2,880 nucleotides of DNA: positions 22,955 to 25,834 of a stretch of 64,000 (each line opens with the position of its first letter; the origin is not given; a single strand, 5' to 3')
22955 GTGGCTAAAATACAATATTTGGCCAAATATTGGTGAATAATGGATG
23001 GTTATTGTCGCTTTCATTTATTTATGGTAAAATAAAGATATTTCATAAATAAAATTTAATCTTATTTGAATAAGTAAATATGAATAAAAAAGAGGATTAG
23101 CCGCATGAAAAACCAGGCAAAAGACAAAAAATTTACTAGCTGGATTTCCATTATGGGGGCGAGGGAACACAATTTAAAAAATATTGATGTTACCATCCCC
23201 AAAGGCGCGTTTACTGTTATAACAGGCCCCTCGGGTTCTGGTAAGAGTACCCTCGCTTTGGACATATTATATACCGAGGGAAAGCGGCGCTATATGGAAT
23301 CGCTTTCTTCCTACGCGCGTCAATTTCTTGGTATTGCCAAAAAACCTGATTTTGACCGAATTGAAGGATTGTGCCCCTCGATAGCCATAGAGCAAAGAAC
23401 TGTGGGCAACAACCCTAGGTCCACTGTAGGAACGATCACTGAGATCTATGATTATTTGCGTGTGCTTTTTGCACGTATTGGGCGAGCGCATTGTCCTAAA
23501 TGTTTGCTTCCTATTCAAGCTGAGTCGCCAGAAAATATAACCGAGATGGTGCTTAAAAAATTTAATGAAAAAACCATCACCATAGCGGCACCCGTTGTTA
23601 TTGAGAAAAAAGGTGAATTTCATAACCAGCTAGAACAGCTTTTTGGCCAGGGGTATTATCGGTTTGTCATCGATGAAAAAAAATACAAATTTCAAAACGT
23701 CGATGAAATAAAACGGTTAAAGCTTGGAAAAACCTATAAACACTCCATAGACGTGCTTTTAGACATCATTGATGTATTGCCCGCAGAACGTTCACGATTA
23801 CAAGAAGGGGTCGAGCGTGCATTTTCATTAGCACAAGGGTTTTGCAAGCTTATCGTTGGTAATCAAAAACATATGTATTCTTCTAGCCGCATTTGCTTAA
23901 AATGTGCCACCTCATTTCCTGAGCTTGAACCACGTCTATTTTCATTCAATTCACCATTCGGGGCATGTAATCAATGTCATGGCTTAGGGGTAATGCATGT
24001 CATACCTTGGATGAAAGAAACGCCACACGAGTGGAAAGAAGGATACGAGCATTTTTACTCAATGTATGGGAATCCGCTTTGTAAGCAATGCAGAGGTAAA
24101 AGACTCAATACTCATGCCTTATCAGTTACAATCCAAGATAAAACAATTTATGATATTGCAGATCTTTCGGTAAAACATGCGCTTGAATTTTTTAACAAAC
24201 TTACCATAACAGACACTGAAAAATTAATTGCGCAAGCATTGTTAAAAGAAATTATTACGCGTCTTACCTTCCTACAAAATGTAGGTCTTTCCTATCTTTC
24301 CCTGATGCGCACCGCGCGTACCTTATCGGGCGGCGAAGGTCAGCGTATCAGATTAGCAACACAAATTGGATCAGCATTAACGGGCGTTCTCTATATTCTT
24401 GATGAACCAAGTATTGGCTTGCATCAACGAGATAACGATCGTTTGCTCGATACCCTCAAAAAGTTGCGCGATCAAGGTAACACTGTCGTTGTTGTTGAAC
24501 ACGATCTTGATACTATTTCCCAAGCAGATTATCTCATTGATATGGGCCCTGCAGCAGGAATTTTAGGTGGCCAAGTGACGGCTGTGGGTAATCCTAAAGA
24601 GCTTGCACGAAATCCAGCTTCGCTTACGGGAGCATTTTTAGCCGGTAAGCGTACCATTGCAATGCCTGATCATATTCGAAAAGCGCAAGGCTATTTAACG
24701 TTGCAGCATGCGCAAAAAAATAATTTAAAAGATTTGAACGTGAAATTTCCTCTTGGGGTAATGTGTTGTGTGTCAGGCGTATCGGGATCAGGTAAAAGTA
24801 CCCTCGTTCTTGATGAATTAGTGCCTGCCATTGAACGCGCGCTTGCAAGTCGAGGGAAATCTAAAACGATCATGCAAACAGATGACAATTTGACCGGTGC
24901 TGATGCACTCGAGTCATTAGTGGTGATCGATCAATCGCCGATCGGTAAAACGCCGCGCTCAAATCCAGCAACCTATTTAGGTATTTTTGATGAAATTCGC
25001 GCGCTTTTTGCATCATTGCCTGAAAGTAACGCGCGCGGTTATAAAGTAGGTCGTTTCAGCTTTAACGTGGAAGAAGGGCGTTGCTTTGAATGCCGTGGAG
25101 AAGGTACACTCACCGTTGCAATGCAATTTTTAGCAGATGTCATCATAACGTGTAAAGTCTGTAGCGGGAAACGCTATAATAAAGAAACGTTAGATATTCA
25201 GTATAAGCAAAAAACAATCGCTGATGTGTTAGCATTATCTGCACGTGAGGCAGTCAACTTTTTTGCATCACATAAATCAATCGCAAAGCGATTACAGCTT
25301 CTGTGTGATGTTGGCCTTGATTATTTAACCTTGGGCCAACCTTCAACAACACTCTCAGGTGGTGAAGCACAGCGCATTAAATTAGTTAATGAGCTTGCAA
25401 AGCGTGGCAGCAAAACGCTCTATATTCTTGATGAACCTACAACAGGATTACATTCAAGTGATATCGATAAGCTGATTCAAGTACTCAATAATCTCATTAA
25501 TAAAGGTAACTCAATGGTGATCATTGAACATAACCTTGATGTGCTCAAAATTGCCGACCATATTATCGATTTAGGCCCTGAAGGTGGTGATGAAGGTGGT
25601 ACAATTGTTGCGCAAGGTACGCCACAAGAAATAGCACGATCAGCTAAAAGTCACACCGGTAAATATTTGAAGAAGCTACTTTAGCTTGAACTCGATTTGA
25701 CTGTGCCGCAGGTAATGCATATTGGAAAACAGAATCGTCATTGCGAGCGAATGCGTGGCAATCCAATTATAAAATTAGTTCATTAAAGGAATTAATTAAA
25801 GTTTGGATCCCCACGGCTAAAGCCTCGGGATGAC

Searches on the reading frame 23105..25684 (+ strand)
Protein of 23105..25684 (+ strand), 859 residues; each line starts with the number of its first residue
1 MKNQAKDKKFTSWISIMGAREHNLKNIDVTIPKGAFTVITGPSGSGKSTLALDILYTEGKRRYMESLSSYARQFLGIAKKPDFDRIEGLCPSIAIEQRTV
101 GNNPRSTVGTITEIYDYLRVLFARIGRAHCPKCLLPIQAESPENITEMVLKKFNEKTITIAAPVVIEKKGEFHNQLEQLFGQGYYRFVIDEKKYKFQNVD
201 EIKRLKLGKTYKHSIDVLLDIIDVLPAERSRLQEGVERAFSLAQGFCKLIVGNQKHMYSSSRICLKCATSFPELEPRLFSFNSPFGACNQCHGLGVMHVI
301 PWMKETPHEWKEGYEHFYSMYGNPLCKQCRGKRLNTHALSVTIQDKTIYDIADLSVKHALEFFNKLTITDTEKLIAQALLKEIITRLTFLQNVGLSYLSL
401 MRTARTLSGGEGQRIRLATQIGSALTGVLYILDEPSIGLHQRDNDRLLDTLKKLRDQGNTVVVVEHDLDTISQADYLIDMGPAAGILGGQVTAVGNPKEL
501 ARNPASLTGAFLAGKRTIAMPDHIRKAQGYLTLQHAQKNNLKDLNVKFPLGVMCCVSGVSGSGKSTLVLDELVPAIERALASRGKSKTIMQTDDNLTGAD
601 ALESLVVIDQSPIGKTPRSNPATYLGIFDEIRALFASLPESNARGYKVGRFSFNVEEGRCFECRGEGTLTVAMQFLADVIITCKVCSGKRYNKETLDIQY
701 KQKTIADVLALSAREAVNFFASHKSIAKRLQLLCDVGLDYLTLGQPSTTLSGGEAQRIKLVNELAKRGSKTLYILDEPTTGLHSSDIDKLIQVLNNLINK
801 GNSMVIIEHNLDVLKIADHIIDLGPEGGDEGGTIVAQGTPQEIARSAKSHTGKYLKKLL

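Call 22: search_protein_families(library=ncbifam, proteins=[window:23105-25684:+], max_evalue=0.00001)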
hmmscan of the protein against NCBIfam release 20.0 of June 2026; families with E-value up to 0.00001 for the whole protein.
window:23105-25684:+ (859 aa): 178 families (the best 25 are shown)
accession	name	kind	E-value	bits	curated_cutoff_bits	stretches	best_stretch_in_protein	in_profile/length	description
NF001503.0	PRK00349.1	equivalog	0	1197.5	1147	2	311-859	397-941/943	excinuclease ABC subunit UvrA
TIGR00630.1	uvra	equivalog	0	1163.6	729.8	2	311-844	394-924/924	excinuclease ABC subunit UvrA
NF001885.0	PRK00635.1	equivalog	4.6e-207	690.4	3054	2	325-855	398-915/1809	excinuclease ABC subunit A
TIGR04521.1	ECF_ATPase_2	equivalog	1.5e-38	132.5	330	2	718-849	112-238/279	energy-coupling factor transporter ATPase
TIGR03608.1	L_ocin_972_ABC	subfamily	2.7e-38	131.5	254.85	2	723-823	109-206/206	putative bacteriocin export ABC transporter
NF040873.1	AztA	equivalog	6.1e-36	123.8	220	2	389-478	103-189/191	zinc ABC transporter ATP-binding protein AztA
TIGR04520.1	ECF_ATPase_1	equivalog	5.4e-35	121.1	315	2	388-526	119-249/269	energy-coupling factor transporter ATPase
TIGR02857.1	CydD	equivalog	4.5e-33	115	435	2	703-823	410-529/529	thiol reductant ABC exporter subunit CydD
NF010068.0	PRK13548.1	equivalog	4.8e-32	111.1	261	2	389-480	121-216/261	heme ABC transporter ATP-binding protein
TIGR02673.1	FtsE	equivalog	1.2e-30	106.8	264.85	2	389-474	121-203/214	cell division ATP-binding protein FtsE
NF010155.0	PRK13634.1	equivalog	1.3e-30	106.7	413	2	389-527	128-260/290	energy-coupling factor ABC transporter ATP-binding protein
TIGR03873.1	F420-0_ABC_ATP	hypoth_equivalog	3.6e-30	105.1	372.4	2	732-843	121-224/256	putative F420-0 ABC transporter ATP-binding protein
NF053840.1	MnTportMntADein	equivalog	5.7e-30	104.6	400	2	747-844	131-220/240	manganese ABC transporter ATP-binding protein MntA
TIGR01166.1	cbiO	subfamily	4.3e-29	101.3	211.8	2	390-470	112-189/190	cobalt ABC transporter, ATP-binding protein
TIGR02315.1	ABC_phnC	equivalog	5.8e-29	101.2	266.1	2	717-845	115-235/243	phosphonate ABC transporter ATP-binding protein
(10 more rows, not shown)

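Call 69: find_homologous_proteins(query=window:23105-25684:+, max_evalue=1e-50)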
Query window:23105-25684:+ (859 aa): 8000 proteins with E <= 1e-50 among 8000 candidates; the best 120 are listed.
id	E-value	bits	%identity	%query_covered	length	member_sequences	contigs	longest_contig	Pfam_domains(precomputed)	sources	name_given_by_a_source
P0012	0.0e+0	1594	81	100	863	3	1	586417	PF17760.7,PF00005.34,PF13555.13,PF13401.13,PF03193.23,PF20703.4,PF02463.26,PF13481.13,PF13304.13,PF13191.13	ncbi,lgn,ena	-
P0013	0.0e+0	1559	79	100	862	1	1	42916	PF17760.7,PF00005.34,PF13555.13,PF13401.13,PF03193.23,PF20703.4,PF02463.26,PF13481.13,PF13304.13,PF13191.13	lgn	-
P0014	0.0e+0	1438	75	99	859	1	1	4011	PF17760.7,PF00005.34,PF13175.13,PF13555.13,PF20703.4,PF02463.26,PF13481.13,PF13304.13,PF13191.13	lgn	-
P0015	0.0e+0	1435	74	99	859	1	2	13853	PF02679.22,PF17760.7,PF13555.13,PF03193.23,PF20703.4,PF13304.13,PF13191.13,PF00005.34,PF13175.13,PF13476.13,PF02463.26,PF13481.13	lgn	-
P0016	0.0e+0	1410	73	99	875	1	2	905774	PF17760.7,PF00005.34,PF13476.13,PF13555.13,PF03193.23,PF20703.4,PF02463.26,PF13481.13,PF13304.13,PF13191.13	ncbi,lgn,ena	-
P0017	0.0e+0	1401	71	99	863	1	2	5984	PF17760.7,PF13555.13,PF03193.23,PF20703.4,PF00684.26,PF13304.13,PF13191.13,PF00005.34,PF13476.13,PF02463.26,PF13481.13,PF20720.4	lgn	-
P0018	0.0e+0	1400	72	100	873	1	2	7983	PF17760.7,PF00005.34,PF13476.13,PF13555.13,PF03193.23,PF20703.4,PF02463.26,PF13481.13,PF13304.13,PF13191.13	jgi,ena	-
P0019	0.0e+0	1396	71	99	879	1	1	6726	PF17760.7,PF24883.3,PF00005.34,PF13476.13,PF13555.13,PF03193.23,PF20703.4,PF02463.26,PF13481.13,PF13304.13,PF13191.13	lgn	-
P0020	0.0e+0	1394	71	99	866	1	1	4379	PF17760.7,PF00005.34,PF13175.13,PF13476.13,PF13555.13,PF03193.23,PF20703.4,PF02463.26,PF13481.13,PF13191.13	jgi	jgi:excinuclease ABC subunit A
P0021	0.0e+0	1393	73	100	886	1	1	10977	PF17760.7,PF00005.34,PF13555.13,PF03193.23,PF20703.4,PF02463.26,PF13481.13,PF13304.13,PF13191.13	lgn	-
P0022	0.0e+0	1391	71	100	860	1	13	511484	PF17760.7,PF00005.34,PF13175.13,PF13476.13,PF13555.13,PF03193.23,PF20703.4,PF02463.26,PF13481.13,PF13304.13,PF13191.13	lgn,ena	-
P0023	0.0e+0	1388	70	99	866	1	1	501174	PF17760.7,PF13555.13,PF03193.23,PF20703.4,PF13304.13,PF13191.13,PF00005.34,PF13175.13,PF02463.26,PF25199.2,PF13481.13,PF20720.4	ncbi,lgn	ncbi:MAG: excinuclease ABC subunit UvrA [Candidatus Babeliales bacterium]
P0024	0.0e+0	1379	72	100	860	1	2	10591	PF17760.7,PF00005.34,PF13175.13,PF13476.13,PF13555.13,PF03193.23,PF20703.4,PF02463.26,PF13481.13,PF13304.13,PF13191.13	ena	-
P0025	0.0e+0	1378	69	100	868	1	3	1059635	PF17760.7,PF00005.34,PF13175.13,PF13476.13,PF13555.13,PF03193.23,PF20703.4,PF02463.26,PF13481.13,PF13304.13,PF13191.13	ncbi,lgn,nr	ncbi:MAG TPA: excinuclease ABC subunit UvrA [Candidatus Babeliales bacterium]|nr:excinuclease ABC su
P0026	0.0e+0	1376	70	99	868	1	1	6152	PF17760.7,PF00005.34,PF13175.13,PF13555.13,PF03193.23,PF20703.4,PF02463.26,PF13481.13,PF13304.13,PF13191.13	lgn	-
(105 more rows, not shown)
